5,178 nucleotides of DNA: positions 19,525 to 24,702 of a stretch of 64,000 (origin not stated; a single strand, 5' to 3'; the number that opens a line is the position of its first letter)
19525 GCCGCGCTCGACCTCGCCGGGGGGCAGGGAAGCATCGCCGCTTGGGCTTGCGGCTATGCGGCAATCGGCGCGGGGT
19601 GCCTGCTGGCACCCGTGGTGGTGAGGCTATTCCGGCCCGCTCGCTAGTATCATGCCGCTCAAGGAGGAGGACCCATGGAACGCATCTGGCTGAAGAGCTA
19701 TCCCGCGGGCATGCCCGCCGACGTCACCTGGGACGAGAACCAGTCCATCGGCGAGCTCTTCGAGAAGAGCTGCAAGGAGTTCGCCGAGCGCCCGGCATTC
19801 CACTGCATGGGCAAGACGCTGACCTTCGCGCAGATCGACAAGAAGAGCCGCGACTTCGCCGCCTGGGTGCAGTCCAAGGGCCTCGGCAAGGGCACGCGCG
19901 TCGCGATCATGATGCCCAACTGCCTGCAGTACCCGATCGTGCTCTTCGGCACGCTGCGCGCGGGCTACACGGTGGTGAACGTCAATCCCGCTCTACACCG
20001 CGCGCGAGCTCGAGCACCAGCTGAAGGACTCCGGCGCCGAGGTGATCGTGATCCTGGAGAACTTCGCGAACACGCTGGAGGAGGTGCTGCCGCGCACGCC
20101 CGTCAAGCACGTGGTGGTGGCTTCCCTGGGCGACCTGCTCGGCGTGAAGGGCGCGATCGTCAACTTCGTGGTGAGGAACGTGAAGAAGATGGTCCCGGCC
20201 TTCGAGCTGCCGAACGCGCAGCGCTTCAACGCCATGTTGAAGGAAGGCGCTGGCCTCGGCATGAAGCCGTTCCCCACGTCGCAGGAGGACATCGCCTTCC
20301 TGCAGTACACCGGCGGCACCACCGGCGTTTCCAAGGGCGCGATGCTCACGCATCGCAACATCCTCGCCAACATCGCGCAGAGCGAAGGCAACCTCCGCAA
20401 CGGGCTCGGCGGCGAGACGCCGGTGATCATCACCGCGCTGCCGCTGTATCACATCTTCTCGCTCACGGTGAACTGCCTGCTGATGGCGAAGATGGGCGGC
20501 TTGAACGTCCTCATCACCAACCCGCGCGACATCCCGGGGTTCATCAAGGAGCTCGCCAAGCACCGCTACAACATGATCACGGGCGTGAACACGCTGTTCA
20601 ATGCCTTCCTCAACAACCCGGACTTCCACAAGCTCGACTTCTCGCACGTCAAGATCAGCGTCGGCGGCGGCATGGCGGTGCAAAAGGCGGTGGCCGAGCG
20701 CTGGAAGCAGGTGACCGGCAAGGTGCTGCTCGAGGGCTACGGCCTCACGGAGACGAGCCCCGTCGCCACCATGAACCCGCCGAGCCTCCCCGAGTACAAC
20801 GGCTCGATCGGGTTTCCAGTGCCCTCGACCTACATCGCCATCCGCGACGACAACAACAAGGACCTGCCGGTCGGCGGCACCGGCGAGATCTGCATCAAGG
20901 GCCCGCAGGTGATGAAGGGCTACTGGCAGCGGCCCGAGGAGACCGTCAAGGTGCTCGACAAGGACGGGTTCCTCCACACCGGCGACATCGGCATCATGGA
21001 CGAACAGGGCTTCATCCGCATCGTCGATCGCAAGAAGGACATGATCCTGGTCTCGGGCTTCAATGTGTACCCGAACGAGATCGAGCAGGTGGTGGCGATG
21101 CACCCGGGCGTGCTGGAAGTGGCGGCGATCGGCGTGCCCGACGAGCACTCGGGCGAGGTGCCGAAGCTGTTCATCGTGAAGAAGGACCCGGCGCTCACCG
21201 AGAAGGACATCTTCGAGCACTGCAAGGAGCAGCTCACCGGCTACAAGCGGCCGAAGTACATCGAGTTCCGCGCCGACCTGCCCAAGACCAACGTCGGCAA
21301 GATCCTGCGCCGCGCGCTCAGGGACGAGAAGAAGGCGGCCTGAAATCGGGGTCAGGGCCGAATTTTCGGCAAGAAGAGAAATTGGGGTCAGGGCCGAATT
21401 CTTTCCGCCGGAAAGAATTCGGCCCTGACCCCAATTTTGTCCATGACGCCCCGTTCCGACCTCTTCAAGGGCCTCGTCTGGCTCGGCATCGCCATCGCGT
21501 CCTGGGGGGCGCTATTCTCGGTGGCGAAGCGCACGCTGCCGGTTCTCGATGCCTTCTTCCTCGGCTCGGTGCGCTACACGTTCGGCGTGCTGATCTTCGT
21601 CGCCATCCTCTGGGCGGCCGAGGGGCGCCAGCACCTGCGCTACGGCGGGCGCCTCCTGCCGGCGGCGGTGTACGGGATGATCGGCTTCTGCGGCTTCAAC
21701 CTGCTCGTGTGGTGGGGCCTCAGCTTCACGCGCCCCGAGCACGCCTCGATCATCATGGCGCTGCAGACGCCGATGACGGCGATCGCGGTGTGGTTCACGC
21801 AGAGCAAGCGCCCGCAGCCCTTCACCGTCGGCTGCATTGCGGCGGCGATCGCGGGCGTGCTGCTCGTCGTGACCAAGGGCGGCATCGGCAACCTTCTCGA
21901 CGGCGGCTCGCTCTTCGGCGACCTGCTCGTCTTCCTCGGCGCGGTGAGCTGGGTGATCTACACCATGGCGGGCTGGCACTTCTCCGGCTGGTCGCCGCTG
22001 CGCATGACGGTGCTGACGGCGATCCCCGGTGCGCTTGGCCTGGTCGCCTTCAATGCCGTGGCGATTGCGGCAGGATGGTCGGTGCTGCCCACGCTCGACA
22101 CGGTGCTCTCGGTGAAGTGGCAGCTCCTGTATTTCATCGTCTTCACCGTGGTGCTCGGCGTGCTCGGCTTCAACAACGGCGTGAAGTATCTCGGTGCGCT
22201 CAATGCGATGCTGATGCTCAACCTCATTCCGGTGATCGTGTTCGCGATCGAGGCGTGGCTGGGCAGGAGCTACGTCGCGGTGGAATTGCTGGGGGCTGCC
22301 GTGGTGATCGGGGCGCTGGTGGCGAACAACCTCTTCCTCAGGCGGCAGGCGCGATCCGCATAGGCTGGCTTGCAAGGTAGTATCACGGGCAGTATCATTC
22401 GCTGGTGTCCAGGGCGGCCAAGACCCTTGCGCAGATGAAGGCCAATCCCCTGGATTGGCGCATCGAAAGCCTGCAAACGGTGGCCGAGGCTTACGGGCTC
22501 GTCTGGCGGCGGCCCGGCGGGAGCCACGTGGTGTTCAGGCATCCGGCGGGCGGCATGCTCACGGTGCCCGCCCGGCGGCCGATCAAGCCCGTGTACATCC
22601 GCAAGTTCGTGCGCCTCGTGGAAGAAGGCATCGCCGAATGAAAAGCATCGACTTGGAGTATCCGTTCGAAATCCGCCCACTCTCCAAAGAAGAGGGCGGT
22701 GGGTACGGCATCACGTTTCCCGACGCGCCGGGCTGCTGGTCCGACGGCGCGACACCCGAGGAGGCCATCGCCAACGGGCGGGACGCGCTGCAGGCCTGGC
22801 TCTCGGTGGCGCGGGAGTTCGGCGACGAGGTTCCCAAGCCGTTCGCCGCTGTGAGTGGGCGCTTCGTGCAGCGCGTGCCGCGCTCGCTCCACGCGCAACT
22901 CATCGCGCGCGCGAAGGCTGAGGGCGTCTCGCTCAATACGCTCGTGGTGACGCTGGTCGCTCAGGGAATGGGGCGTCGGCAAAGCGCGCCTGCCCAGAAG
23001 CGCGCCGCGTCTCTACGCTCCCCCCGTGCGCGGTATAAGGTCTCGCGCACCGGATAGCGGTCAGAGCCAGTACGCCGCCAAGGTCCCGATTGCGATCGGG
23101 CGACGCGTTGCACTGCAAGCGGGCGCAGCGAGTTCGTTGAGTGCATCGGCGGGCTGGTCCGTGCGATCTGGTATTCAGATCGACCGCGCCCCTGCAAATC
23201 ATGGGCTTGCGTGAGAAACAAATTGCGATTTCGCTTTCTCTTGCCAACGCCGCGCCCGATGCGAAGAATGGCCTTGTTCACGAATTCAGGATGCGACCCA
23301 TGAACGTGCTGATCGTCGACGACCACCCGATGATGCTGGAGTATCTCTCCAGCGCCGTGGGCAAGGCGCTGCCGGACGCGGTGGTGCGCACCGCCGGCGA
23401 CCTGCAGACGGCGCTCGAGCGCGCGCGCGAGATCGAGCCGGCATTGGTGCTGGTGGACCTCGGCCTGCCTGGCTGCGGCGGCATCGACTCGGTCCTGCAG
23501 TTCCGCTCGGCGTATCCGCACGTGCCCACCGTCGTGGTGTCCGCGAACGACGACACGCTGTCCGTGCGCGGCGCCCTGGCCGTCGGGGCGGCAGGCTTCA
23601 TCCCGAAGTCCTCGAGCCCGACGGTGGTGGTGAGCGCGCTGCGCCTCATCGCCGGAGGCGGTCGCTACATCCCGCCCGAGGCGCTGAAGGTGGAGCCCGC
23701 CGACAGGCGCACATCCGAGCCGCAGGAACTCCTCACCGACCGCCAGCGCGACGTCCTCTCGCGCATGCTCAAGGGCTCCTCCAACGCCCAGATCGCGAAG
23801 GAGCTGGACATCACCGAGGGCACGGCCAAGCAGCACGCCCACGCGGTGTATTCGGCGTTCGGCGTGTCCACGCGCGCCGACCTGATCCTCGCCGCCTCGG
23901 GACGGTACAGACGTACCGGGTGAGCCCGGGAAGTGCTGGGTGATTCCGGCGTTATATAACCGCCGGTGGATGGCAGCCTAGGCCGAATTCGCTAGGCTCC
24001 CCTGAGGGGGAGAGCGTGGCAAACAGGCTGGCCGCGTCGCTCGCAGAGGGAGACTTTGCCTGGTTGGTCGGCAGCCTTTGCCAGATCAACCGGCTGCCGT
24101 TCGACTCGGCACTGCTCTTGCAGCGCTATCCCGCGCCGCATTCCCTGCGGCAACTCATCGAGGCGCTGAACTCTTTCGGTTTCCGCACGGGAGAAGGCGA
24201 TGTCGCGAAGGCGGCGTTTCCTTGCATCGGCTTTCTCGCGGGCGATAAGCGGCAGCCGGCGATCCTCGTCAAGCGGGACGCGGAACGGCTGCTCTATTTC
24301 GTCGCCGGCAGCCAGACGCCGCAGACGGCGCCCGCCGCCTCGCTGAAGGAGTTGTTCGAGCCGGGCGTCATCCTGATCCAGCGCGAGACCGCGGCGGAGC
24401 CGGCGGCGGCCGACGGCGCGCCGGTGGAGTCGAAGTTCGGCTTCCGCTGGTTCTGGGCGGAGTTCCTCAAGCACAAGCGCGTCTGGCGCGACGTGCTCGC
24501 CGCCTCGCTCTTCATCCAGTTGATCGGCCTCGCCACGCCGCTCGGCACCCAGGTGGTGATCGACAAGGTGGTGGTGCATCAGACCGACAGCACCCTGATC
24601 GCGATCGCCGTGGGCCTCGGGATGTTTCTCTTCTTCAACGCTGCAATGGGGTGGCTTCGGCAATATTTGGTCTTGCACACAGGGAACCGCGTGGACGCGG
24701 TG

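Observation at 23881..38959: Split type I secretion locus: ABC exporter and HlyD adaptor separated by 11.5 kb carrying a lipoprotein, a giant lipase-RTX gene and a TA pair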

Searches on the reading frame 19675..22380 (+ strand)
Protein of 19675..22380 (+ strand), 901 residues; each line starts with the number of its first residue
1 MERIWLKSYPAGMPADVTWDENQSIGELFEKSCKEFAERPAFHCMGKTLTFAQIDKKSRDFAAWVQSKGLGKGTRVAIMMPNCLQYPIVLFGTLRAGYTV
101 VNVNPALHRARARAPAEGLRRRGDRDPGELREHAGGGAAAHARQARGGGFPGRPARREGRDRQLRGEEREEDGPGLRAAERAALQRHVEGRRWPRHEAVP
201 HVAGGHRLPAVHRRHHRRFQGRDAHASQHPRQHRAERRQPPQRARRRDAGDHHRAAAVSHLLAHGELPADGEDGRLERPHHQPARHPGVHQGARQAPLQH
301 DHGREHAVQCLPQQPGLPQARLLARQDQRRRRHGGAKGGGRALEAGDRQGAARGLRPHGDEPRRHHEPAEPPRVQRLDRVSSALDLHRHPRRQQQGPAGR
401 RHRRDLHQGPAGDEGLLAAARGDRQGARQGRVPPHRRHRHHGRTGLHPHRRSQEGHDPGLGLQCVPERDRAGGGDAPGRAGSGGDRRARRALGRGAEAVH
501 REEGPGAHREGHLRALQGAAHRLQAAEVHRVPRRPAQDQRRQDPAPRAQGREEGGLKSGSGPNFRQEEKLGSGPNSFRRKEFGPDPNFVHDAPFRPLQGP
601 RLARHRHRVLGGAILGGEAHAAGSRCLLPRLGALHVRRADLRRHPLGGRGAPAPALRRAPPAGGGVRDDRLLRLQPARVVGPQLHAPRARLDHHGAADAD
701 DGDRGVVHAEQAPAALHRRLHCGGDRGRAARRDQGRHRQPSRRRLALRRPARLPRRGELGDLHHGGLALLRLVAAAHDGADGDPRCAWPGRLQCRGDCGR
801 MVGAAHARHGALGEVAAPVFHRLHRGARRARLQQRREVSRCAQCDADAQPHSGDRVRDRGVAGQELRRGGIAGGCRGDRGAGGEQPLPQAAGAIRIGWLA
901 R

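Call 30: search_protein_families(library=pfam, proteins=[window:19675-22380:+], max_evalue=0.001)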
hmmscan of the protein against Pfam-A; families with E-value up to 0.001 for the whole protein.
window:19675-22380:+ (901 aa): 1 family
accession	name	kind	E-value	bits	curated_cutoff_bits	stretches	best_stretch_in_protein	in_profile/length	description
PF00501.34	AMP-binding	-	1.6e-20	73.7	29.9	1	29-113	1-86/384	AMP-binding enzyme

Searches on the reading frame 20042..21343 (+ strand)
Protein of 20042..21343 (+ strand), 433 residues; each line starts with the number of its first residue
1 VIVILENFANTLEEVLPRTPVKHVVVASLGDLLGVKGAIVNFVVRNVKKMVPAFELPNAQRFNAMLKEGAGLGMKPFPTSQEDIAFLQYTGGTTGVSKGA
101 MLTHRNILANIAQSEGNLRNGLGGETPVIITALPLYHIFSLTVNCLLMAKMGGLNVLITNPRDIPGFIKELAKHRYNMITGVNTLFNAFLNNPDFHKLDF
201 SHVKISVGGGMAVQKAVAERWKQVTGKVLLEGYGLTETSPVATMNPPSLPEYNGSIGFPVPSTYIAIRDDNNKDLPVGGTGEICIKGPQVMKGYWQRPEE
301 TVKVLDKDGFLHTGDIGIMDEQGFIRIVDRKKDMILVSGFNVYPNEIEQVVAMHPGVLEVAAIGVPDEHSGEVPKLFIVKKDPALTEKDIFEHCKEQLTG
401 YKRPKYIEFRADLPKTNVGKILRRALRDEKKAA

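Call 30: search_protein_families(library=pfam, proteins=[window:20042-21343:+], max_evalue=0.001)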
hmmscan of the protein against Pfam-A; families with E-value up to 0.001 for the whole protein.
window:20042-21343:+ (433 aa): 2 families
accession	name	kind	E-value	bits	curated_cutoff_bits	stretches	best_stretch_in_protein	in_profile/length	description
PF00501.34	AMP-binding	-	4.2e-63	213.9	29.9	1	73-295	153-384/384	AMP-binding enzyme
PF13193.12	AMP-binding_C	-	6.6e-20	72.3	24.5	1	346-420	1-76/76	AMP-binding enzyme C-terminal domain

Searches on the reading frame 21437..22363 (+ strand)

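Call 30: search_protein_families(library=pfam, proteins=[window:21437-22363:+], max_evalue=0.001)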
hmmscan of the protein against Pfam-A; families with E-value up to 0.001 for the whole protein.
window:21437-22363:+ (308 aa): 1 family
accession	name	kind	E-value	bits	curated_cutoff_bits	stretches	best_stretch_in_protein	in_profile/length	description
PF00892.27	EamA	-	8.7e-25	88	28.2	2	11-146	2-135/135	EamA-like transporter family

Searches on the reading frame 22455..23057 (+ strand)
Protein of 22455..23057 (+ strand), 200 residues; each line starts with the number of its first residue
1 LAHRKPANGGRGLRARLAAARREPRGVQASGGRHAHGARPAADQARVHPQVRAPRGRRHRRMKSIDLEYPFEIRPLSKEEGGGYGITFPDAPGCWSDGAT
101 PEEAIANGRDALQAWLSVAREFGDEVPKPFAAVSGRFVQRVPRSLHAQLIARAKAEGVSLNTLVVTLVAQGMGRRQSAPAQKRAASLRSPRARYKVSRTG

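Call 5: search_protein_families(library=pfam, proteins=[window:22455-23057:+], max_evalue=0.01)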
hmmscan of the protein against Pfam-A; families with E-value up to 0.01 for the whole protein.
window:22455-23057:+ (200 aa): 4 families
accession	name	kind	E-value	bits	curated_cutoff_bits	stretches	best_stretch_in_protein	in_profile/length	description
PF15919.11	HicB_lk_antitox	-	1.4e-10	41.8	27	1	78-129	7-58/123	HicB_like antitoxin of bacterial toxin-antitoxin system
PF05534.18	HicB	-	7.6e-10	39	21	1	127-166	10-49/51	HicB family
PF11248.13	DUF3046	-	0.0068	17.2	25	0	97-128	32-61/62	Protein of unknown function (DUF3046)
PF21748.3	UPF0150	-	0.0095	16.3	27.3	0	80-127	17-64/64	UPF0150-like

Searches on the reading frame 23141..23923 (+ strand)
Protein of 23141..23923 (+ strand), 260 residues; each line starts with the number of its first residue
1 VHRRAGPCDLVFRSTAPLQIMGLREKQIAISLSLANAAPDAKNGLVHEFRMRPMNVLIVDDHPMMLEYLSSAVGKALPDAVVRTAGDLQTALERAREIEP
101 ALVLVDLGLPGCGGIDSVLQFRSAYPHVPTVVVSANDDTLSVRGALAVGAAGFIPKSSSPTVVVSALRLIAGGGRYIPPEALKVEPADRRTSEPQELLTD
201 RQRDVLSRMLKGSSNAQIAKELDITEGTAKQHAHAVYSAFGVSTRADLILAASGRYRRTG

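Call 4: search_protein_families(library=pfam, proteins=[window:23141-23923:+], max_evalue=0.01)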
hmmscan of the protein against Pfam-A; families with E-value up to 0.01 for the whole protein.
window:23141-23923:+ (260 aa): 4 families
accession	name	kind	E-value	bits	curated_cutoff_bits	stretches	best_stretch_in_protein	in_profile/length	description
PF00072.30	Response_reg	-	5.9e-19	68.7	30.2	1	56-167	1-110/111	Response regulator receiver domain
PF00196.25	GerE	-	4e-13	49.2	23.5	1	197-251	2-56/57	Bacterial regulatory proteins, luxR family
PF08281.18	Sigma70_r4_2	-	5.5e-07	29.6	25.7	1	198-234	11-48/54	Sigma-70, region 4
PF04545.22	Sigma70_r4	-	0.00024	21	24.1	1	198-234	5-42/50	Sigma-70, region 4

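Call 56: search_protein_families(library=ncbifam, proteins=[window:23141-23920:+], max_evalue=0.001)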
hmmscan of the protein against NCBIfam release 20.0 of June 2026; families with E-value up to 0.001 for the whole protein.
window:23141-23920:+ (260 aa): 64 families (the best 25 are shown)
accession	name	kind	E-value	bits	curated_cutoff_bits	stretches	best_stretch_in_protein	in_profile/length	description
NF052445.1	RespRegMctR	equivalog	7.6e-34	116.9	300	1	54-249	2-196/205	two-component system response regulator MctR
NF041830.1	RR_TF_ErdR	exception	2.6e-31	109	390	1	55-248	3-201/213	response regulator transcription factor ErdR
NF011896.0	PRK15369.1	equivalog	2.1e-29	102.7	242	1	53-249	3-201/211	two component system response regulator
NF007935.0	PRK10651.1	equivalog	6.4e-27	94.1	250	1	53-245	6-203/216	two-component system response regulator NarL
NF007708.0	PRK10403.1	equivalog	4.3e-25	88.4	343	1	52-245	5-201/215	nitrate/nitrite response regulator protein NarP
NF047785.1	respo_reg_MadR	equivalog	2.7e-24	85.7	300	1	55-254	2-205/209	MadR family response regulator transcription factor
NF007403.0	PRK09935.1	equivalog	1.1e-18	67.6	271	1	51-251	1-203/210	fimbria biosynthesis transcriptional regulator FimZ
NF007018.1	PRK09483.1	equivalog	5.5e-18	65.4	280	1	54-248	2-199/217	UvrY/SirA/GacA family response regulator transcription factor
NF007419.0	PRK09958.1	equivalog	1.4e-15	57.5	251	1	54-241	1-187/204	acid-sensing system DNA-binding response regulator EvgA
NF007685.0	PRK10360.1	equivalog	3.6e-15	56.3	258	1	56-248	4-188/196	response regulator transcription factor UhpA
NF006900.1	PRK09390.1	equivalog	1.8e-13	50.5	255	1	54-240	5-185/203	response regulator FixJ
NF040689.1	MtrAB_MtrA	equivalog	8e-12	45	300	1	56-168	1-110/219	MtrAB system response regulator MtrA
NF001965.0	PRK00742.1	subfamily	3.4e-11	42.9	293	1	52-159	2-110/357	chemotaxis-specific protein-glutamate methyltransferase CheB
NF008098.0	PRK10840.1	equivalog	5.1e-11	42.4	235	1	51-242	1-195/216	response regulator transcription factor RcsB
NF041733.1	resp_reg_CseB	equivalog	6.3e-11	42.1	350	1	55-170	2-114/228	two-component system response regulator CseB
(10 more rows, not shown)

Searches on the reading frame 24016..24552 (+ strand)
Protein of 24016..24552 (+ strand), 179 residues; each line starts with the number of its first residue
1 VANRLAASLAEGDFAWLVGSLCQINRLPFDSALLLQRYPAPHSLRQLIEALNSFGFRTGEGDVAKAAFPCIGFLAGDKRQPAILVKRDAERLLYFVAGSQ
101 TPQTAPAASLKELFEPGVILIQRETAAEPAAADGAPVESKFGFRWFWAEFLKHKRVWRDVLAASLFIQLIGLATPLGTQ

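Call 32: search_protein_families(library=pfam, proteins=[window:24016-24552:+], max_evalue=1)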
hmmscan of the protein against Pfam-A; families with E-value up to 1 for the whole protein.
seq(179 aa): 0 families
